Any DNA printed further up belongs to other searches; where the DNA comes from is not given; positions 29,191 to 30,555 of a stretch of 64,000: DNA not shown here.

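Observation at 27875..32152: Divergent sqdB locus with a MurG/MGD-type glycosyltransferase, a deacetylase-like protein and a FemAB-like GNAT: candidate uncharacterised sulfoquinovose-conjugate pathway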

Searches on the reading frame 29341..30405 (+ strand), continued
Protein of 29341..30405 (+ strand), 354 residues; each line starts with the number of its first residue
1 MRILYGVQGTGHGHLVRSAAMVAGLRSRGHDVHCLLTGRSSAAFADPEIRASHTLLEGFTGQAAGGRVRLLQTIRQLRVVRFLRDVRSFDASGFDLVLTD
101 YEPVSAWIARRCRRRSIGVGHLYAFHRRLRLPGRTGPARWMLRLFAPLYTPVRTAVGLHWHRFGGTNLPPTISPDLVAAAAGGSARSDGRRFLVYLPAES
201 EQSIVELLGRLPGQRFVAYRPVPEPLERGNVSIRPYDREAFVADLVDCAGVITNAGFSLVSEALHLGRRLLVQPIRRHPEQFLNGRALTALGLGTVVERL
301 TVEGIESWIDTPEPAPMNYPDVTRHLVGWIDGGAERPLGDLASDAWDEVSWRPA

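Call 23: search_protein_families(library=ncbifam, proteins=[L041:6669-7895:+, L045:6754-8001:+, L051:888-2174:+, L053:6736-8001:+, L059:1158-2405:+, L073:6691-7968:+, L043:10054-11268:-, L050:8563-10008:-, L067:10081-11295:-, L037:3523-4995:-], max_evalue=1e-10)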
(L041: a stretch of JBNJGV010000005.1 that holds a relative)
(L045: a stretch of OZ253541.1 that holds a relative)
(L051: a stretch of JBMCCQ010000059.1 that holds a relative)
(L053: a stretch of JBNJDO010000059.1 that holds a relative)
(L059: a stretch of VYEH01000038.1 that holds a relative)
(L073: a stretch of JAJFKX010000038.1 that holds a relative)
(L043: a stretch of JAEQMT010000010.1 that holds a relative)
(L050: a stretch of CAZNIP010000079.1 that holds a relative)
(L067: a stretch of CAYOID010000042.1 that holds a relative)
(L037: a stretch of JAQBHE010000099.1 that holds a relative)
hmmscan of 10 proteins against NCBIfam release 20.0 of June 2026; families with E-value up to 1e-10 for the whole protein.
L041:6669-7895:+ (408 aa): 3 families
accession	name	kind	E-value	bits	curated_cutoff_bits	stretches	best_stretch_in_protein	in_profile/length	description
NF041015.1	UDPsulfquin_syn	equivalog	1.5e-97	327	575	1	10-385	2-374/384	UDP-sulfoquinovose synthase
TIGR01179.1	galE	equivalog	3e-13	49.3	262.3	0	10-184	1-151/332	UDP-glucose 4-epimerase GalE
TIGR02197.1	heptose_epim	equivalog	7.6e-11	41.7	274.6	0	11-164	1-125/316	ADP-glyceromanno-heptose 6-epimerase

L045:6754-8001:+ (415 aa): 3 families
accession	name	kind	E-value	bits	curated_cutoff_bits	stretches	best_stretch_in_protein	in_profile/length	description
NF041015.1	UDPsulfquin_syn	equivalog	7.7e-99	331.2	575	1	4-380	2-374/384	UDP-sulfoquinovose synthase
TIGR01179.1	galE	equivalog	1.9e-14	53.3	262.3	0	4-153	1-127/332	UDP-glucose 4-epimerase GalE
TIGR01181.1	dTDP_gluc_dehyt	equivalog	8.5e-13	48.1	365.1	0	250-320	193-260/321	dTDP-glucose 4,6-dehydratase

L051:888-2174:+ (428 aa): 2 families
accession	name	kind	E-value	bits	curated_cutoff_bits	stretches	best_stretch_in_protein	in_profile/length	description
NF041015.1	UDPsulfquin_syn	equivalog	3.3e-99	332.4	575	1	27-402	2-374/384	UDP-sulfoquinovose synthase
TIGR01179.1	galE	equivalog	1e-13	50.8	262.3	0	28-177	2-128/332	UDP-glucose 4-epimerase GalE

L053:6736-8001:+ (421 aa): 2 families
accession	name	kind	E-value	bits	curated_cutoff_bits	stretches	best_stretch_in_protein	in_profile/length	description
NF041015.1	UDPsulfquin_syn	equivalog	6.1e-98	328.3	575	1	4-376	2-371/384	UDP-sulfoquinovose synthase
TIGR01179.1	galE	equivalog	1.8e-13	50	262.3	0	4-178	1-151/332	UDP-glucose 4-epimerase GalE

L059:1158-2405:+ (415 aa): 3 families
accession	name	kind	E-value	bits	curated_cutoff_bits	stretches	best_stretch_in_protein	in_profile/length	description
NF041015.1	UDPsulfquin_syn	equivalog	4.5e-98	328.7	575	1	4-375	2-369/384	UDP-sulfoquinovose synthase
TIGR01179.1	galE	equivalog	2.6e-15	56.1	262.3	0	4-153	1-127/332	UDP-glucose 4-epimerase GalE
TIGR01181.1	dTDP_gluc_dehyt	equivalog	3e-13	49.6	365.1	0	250-322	193-262/321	dTDP-glucose 4,6-dehydratase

L073:6691-7968:+ (425 aa): 3 families
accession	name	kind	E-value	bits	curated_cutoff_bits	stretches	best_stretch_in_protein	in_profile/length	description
NF041015.1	UDPsulfquin_syn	equivalog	1.3e-97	327.2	575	1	15-399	1-383/384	UDP-sulfoquinovose synthase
TIGR01179.1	galE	equivalog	4.9e-16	58.5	262.3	1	16-360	1-302/332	UDP-glucose 4-epimerase GalE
TIGR01181.1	dTDP_gluc_dehyt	equivalog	3.1e-12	46.2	365.1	0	76-169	45-135/321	dTDP-glucose 4,6-dehydratase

L043:10054-11268:- (404 aa): 3 families
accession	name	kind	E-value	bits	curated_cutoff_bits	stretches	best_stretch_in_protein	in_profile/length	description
NF041015.1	UDPsulfquin_syn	equivalog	2.2e-96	323.2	575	1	4-367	2-358/384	UDP-sulfoquinovose synthase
TIGR01179.1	galE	equivalog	8.1e-15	54.5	262.3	1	5-341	2-295/332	UDP-glucose 4-epimerase GalE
TIGR01181.1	dTDP_gluc_dehyt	equivalog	1.2e-11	44.3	365.1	0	61-153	42-131/321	dTDP-glucose 4,6-dehydratase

L050:8563-10008:- (481 aa): 2 families
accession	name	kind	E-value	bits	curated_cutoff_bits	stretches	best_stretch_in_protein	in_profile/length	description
NF041015.1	UDPsulfquin_syn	equivalog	3.1e-100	335.8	575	1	81-456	2-373/384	UDP-sulfoquinovose synthase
TIGR01179.1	galE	equivalog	8e-13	47.9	262.3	0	81-230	1-127/332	UDP-glucose 4-epimerase GalE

L067:10081-11295:- (404 aa): 4 families
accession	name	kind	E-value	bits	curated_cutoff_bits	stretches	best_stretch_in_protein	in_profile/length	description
NF041015.1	UDPsulfquin_syn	equivalog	8e-100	334.5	575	1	4-381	2-375/384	UDP-sulfoquinovose synthase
TIGR01179.1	galE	equivalog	3.1e-17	62.4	262.3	1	4-153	1-127/332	UDP-glucose 4-epimerase GalE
NF007956.0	PRK10675.1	subfamily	4.8e-14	52.2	394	0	4-153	2-130/338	UDP-glucose 4-epimerase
TIGR01181.1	dTDP_gluc_dehyt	equivalog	6.1e-12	45.2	365.1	0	250-361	193-304/321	dTDP-glucose 4,6-dehydratase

L037:3523-4995:- (490 aa): 2 families
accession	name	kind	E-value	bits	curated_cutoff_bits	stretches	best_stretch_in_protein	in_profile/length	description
NF041015.1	UDPsulfquin_syn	equivalog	2.9e-162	540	575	1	90-471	2-383/384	UDP-sulfoquinovose synthase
TIGR01181.1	dTDP_gluc_dehyt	equivalog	5e-11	42.3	365.1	0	155-238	51-131/321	dTDP-glucose 4,6-dehydratase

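Call 25: search_protein_families(library=pfam, proteins=[L047:5042-7522:+, L049:7459-7986:+, L045:9671-10930:+, L045:5054-6412:+, L048:9174-9964:+, L043:12717-13424:-, L042:31-2958:+, L056:11222-12295:+, L056:13031-14011:+, L045:4190-4825:+], max_evalue=0.001)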
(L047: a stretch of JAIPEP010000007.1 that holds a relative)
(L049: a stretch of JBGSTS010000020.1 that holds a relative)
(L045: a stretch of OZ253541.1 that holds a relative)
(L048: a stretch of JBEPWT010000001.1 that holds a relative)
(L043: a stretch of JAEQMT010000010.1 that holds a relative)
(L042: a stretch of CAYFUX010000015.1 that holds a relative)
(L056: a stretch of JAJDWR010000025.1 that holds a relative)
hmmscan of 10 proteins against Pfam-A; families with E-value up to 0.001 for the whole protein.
L047:5042-7522:+ (826 aa): 6 families
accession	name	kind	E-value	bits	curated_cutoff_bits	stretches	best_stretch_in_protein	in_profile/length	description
PF00534.26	Glycos_transf_1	-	9.6e-30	103.8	26.4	1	627-786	6-170/172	Glycosyl transferases group 1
PF13692.12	Glyco_trans_1_4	-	1.1e-27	97.5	27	1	638-774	3-142/142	Glycosyl transferases group 1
PF13439.12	Glyco_transf_4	-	6.3e-18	65.8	28.5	1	450-616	3-170/170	Glycosyltransferase Family 4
PF20706.3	GT4-conflict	-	2e-07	30.8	26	1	629-792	190-376/385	Family 4 Glycosyltransferase in conflict systems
PF13579.12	Glyco_trans_4_4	-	5.2e-07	30.6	29.7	1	467-608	19-155/158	Glycosyl transferase 4-like domain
PF13524.12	Glyco_trans_1_2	-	2.5e-06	28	25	1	656-787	3-127/144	Glycosyl transferase-like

L049:7459-7986:+ (175 aa): 2 families
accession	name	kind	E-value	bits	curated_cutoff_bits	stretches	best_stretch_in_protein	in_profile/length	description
PF01569.27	PAP2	-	2.8e-21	76.1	27.2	1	64-170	3-121/130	PAP2 superfamily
PF14378.12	PAP2_3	-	2.2e-11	44.3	27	1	104-168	123-189/190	PAP2 superfamily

L045:9671-10930:+ (419 aa): 1 family
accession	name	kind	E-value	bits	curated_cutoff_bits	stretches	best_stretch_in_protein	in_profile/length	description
PF06245.16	DUF1015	-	9.8e-92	307.8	25.8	1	12-331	1-325/325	Protein of unknown function (DUF1015)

L045:5054-6412:+ (452 aa): 0 families

L048:9174-9964:+ (263 aa): 2 families
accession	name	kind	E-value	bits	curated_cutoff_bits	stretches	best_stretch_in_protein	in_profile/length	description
PF04055.27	Radical_SAM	-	1.9e-19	70.8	29.5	1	58-189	1-143/166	Radical SAM superfamily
PF13353.11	Fer4_12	-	8.9e-05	23.2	22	1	63-160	14-117/137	4Fe-4S single cluster domain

L043:12717-13424:- (235 aa): 1 family
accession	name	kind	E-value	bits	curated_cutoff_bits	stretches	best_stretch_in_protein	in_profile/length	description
PF00005.33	ABC_tran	-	1.7e-28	100.3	25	1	21-163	3-136/137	ABC transporter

L042:31-2958:+ (975 aa): 8 families
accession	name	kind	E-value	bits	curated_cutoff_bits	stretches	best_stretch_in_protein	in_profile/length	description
PF00072.30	Response_reg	-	5.5e-45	152.5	30.2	2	693-807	1-110/111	Response regulator receiver domain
PF02518.31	HATPase_c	-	4.5e-30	104.8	26.4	1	363-477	1-109/111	Histidine kinase-, DNA gyrase B-, and HSP90-like ATPase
PF00512.31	HisKA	-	9e-23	80.5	26.9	1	251-316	1-66/66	His Kinase A (phospho-acceptor) domain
PF00989.32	PAS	-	5.1e-16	59.1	22.6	2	17-58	5-46/113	PAS fold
PF08448.16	PAS_4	-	7.9e-16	58.7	23.1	2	138-230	13-107/110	PAS fold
PF13426.13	PAS_9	-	1e-15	58.3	27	2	129-229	1-102/103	PAS domain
PF13188.13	PAS_8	-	1.1e-12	47.8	21.8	1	18-63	6-47/65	PAS domain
PF01627.28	Hpt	-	2.7e-09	37.6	24.6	1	867-958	2-82/84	Hpt domain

L056:11222-12295:+ (357 aa): 1 family
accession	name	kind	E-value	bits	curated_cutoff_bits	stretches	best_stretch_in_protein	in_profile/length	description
PF04055.27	Radical_SAM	-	7.9e-20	72.1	29.5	1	72-250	1-164/166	Radical SAM superfamily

L056:13031-14011:+ (326 aa): 0 families

L045:4190-4825:+ (211 aa): 0 families

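Call 52: search_solved_structures(query=A1, max_evalue=10)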
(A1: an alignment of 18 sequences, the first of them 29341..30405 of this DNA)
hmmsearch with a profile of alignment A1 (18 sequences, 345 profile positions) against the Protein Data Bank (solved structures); distinct sequences matched with E-value up to 10: 33.
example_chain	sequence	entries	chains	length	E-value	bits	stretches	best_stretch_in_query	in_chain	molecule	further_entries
2iya_A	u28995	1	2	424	0.00034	22.8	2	236-296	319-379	OLEANDOMYCIN GLYCOSYLTRANSFERASE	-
10zg_A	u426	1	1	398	0.0016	20.5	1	234-297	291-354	Glycosyl transferase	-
7vlb_A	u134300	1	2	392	0.0029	19.7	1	233-290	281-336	UDP-glycosyltransferase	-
7xx4_A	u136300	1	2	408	0.0051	18.9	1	236-318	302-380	Oleandomycin glycosyltransferase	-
6kqw_A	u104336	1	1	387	0.021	16.9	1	233-288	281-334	Uncharacterized UDP-glucosyltransferase YjiC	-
6kqx_A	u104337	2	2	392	0.022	16.8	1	233-288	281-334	Uncharacterized UDP-glucosyltransferase YjiC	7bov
9imi_A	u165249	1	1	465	0.027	16.6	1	238-291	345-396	Glycosyltransferase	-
6j31_A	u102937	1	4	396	0.085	14.9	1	11-40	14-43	kcn28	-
6j32_A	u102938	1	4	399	0.087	14.9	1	11-40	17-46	Kcn28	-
6lg0_A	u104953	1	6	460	0.14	14.1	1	239-290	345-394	SbCGTa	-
8h5d_A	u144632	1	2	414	0.2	13.7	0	11-119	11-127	Glycosyltransferase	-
3ia7_A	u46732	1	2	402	0.24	13.4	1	10-44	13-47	CalG4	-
7vm0_A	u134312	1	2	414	0.28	13.2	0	11-119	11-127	Glycosyl transferase family 1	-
6lfz_A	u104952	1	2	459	0.34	12.9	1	238-288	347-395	SbCGTb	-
3rsc_A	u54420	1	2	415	0.37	12.8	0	233-288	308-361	CalG2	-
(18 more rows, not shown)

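Call 55: search_protein_families(library=pfam, proteins=[L053:6150-6686:+, L053:9090-9911:+, L073:9032-9916:+, L041:9193-11355:+, L051:3266-4270:-, L067:9043-10080:+, L047:7555-7995:+, L043:9290-9730:-, L073:5713-6531:-, L041:5190-5969:-], max_evalue=0.001)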
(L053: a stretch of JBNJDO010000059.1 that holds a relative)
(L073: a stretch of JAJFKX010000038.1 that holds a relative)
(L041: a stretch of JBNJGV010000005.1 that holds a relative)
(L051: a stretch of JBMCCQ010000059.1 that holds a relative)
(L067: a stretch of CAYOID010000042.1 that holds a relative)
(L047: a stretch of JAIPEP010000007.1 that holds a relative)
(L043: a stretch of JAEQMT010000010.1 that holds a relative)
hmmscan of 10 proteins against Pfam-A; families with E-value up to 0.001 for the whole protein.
L053:6150-6686:+ (178 aa): 1 family
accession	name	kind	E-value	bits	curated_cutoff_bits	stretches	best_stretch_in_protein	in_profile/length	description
PF04138.20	GtrA_DPMS_TM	-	4.5e-16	59.6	26.1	1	60-175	1-117/117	GtrA/DPMS, transmembrane domain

L053:9090-9911:+ (273 aa): 0 families

L073:9032-9916:+ (294 aa): 1 family
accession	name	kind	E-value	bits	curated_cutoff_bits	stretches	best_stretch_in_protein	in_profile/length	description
PF01040.23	UbiA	-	1.3e-65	221.6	34.2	1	21-265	1-244/250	UbiA prenyltransferase family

L041:9193-11355:+ (720 aa): 8 families
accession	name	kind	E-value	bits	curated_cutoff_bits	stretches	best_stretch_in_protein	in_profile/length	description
PF13549.11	ATP-grasp_5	-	7.3e-78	261.4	27.6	1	483-702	2-221/221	ATP-grasp domain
PF13607.11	Succ_CoA_lig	-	1.7e-54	183.8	27.4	1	156-293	1-138/138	Succinyl-CoA ligase like flavodoxin domain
PF13380.12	CoA_binding_2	-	1.1e-26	94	22.8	1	16-139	2-114/116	CoA binding domain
PF19045.5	Ligase_CoA_2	-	1.2e-14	55.1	23.7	1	305-454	2-156/162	Ligase-CoA domain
PF02629.25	CoA_binding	-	1.3e-12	48.8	22.3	1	15-104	4-97/97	CoA binding domain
PF08442.15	ATP-grasp_2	-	7.4e-05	22.9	29.5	1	491-687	2-201/202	ATP-grasp domain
PF01408.29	GFO_IDH_MocA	-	0.00011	23.4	24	0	17-95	3-87/120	Oxidoreductase family, NAD-binding Rossmann fold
PF00549.24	Ligase_CoA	-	0.00035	21.1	24.5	0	351-442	24-121/128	CoA-ligase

L051:3266-4270:- (334 aa): 1 family
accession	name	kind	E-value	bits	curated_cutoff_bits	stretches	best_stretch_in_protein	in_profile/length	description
PF01261.30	AP_endonuc_2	-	1.6e-06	28.5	31.1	1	16-140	4-132/249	Xylose isomerase-like TIM barrel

L067:9043-10080:+ (345 aa): 3 families
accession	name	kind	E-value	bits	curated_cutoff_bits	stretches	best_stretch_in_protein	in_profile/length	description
PF04055.27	Radical_SAM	-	2.6e-19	70.4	29.5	1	43-180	1-147/166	Radical SAM superfamily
PF13186.11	SPASM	-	0.00017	22.3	21.5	1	275-332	1-66/67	Iron-sulfur cluster-binding domain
PF13353.11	Fer4_12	-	0.00038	21.2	22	1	47-143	13-114/137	4Fe-4S single cluster domain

L047:7555-7995:+ (146 aa): 1 family
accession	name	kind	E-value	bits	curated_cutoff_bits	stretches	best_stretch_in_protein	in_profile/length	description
PF04138.20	GtrA_DPMS_TM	-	2.4e-18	66.8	26.1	1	30-144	1-116/117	GtrA/DPMS, transmembrane domain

L043:9290-9730:- (146 aa): 0 families

L073:5713-6531:- (272 aa): 1 family
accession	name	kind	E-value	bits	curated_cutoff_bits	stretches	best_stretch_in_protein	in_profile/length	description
PF01026.27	TatD_DNase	-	6.7e-70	235.8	27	1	7-263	1-253/253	TatD related DNase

L041:5190-5969:- (259 aa): 0 families
